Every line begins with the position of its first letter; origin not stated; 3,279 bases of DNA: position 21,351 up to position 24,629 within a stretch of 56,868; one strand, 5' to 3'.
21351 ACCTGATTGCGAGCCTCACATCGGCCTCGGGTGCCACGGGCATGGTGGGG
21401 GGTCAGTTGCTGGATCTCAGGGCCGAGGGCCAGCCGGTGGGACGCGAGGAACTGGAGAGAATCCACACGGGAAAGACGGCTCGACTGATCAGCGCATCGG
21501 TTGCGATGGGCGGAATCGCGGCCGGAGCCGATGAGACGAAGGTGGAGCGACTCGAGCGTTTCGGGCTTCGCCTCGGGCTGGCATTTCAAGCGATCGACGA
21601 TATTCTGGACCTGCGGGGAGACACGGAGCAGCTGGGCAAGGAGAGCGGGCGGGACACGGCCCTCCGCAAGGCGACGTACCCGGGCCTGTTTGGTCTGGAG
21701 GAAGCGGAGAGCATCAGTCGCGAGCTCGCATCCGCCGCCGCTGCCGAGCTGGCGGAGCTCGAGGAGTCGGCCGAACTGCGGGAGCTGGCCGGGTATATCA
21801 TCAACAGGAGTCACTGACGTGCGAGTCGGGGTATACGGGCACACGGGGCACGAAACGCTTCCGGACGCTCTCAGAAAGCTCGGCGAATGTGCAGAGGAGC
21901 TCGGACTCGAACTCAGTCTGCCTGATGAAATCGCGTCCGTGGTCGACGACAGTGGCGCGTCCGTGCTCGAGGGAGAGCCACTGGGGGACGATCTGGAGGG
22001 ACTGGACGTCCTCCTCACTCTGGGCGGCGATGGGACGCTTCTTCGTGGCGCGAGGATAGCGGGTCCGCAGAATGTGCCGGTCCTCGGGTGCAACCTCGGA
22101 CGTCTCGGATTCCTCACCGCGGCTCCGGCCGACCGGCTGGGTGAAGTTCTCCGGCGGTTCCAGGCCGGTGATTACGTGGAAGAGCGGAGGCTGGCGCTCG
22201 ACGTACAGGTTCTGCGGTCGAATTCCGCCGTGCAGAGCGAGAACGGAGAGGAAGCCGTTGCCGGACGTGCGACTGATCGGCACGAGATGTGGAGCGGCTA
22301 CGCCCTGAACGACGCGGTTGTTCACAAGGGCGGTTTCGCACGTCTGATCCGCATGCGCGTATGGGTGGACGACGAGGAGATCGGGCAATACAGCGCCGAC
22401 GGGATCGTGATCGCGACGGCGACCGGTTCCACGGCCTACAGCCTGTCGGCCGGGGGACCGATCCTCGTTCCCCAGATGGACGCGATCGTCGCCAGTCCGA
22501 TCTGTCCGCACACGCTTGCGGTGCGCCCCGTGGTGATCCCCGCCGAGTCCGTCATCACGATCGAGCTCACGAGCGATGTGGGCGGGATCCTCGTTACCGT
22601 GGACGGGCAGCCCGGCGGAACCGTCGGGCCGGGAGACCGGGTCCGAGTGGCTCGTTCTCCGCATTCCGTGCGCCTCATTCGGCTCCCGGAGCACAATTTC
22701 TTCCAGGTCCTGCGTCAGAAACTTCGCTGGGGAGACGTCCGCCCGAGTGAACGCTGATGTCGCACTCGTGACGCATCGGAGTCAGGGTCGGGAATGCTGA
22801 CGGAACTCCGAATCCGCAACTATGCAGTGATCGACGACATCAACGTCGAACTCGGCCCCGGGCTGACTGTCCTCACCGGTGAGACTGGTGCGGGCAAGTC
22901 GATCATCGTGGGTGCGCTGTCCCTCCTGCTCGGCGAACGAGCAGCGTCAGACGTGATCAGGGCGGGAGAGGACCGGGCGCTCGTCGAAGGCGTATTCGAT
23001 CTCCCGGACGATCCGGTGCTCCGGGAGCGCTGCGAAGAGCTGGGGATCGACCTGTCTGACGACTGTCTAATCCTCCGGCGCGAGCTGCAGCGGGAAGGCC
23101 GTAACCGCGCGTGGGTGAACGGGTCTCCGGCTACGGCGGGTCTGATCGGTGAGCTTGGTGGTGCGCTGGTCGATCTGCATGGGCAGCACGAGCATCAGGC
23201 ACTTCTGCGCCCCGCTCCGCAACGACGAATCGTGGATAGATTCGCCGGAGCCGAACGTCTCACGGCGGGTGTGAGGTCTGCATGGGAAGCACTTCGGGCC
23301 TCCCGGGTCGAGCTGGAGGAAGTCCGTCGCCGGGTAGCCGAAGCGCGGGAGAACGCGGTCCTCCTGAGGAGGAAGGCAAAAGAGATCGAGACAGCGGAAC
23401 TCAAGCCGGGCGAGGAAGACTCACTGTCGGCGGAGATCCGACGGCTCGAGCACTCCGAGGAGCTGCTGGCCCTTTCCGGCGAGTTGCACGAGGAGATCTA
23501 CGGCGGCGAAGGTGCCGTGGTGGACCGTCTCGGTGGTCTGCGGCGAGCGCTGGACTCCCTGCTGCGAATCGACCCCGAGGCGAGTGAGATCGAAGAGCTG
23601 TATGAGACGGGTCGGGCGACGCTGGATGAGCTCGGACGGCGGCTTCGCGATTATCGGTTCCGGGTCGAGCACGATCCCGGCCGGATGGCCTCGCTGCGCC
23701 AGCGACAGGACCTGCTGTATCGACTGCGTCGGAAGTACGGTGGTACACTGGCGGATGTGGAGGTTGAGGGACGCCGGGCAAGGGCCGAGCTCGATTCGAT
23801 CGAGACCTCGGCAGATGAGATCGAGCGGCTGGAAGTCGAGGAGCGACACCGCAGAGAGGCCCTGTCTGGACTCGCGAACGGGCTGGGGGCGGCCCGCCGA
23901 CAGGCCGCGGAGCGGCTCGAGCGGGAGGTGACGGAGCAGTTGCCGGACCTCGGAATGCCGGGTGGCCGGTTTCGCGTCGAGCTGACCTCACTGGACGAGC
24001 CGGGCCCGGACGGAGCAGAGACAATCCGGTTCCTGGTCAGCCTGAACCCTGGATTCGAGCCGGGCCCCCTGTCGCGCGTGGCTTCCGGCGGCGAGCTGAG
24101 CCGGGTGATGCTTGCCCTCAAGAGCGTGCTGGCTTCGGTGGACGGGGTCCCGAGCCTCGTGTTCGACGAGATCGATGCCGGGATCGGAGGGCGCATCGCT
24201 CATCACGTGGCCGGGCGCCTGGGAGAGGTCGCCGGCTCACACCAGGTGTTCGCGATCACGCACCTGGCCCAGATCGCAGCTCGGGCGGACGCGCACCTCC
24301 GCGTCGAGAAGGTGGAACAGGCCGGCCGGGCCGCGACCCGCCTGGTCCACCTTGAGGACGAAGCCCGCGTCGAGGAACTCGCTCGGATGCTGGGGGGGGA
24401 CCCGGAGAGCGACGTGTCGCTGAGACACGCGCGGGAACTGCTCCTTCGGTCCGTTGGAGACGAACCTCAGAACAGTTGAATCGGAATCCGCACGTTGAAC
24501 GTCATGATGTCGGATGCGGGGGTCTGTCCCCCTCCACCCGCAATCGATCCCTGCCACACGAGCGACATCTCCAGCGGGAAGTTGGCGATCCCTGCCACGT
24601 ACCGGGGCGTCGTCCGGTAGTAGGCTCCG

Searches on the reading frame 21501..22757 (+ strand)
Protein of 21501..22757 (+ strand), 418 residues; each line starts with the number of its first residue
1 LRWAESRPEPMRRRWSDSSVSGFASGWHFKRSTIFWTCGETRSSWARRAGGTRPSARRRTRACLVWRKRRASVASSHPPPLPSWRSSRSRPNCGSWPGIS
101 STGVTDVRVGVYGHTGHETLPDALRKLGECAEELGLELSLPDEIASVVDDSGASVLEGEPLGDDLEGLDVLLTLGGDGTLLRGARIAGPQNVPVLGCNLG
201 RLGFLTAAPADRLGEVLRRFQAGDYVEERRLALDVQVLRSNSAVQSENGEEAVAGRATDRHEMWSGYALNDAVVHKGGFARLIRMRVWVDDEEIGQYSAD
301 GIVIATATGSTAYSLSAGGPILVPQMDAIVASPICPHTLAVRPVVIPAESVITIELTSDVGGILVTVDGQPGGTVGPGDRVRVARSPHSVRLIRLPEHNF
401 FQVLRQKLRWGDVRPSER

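Call 54: search_protein_families(library=pfam, proteins=[window:21501-22757:+], max_evalue=0.001)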
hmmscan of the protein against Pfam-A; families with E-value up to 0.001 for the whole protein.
window:21501-22757:+ (418 aa): 2 families
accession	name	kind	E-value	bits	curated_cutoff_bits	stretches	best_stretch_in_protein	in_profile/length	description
PF20143.4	NAD_kinase_C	-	6.7e-34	116.8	23.7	1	269-395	1-126/126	ATP-NAD kinase C-terminal domain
PF01513.26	NAD_kinase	-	1.2e-13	51.9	25.5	1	166-225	71-130/130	ATP-NAD kinase N-terminal domain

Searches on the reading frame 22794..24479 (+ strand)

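Call 54: search_protein_families(library=pfam, proteins=[window:22794-24479:+], max_evalue=0.001)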
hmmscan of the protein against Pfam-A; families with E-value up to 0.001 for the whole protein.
window:22794-24479:+ (561 aa): 5 families
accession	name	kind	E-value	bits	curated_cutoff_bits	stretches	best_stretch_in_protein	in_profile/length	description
PF02463.25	SMC_N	-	1.4e-15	57.8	40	1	2-509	2-216/220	RecF/RecN/SMC N terminal domain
PF13476.12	AAA_23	-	2.7e-09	38.4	27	1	4-51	1-48/201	AAA domain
PF13175.12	AAA_15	-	7.7e-05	22.9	32.1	1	1-49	1-50/374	AAA ATPase domain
PF13304.12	AAA_21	-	9e-05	23.1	27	0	24-51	1-26/304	AAA domain, putative AbiEii toxin, Type IV TA system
PF13555.12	AAA_29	-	0.00034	20.7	27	1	2-46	1-46/61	P-loop containing region of AAA domain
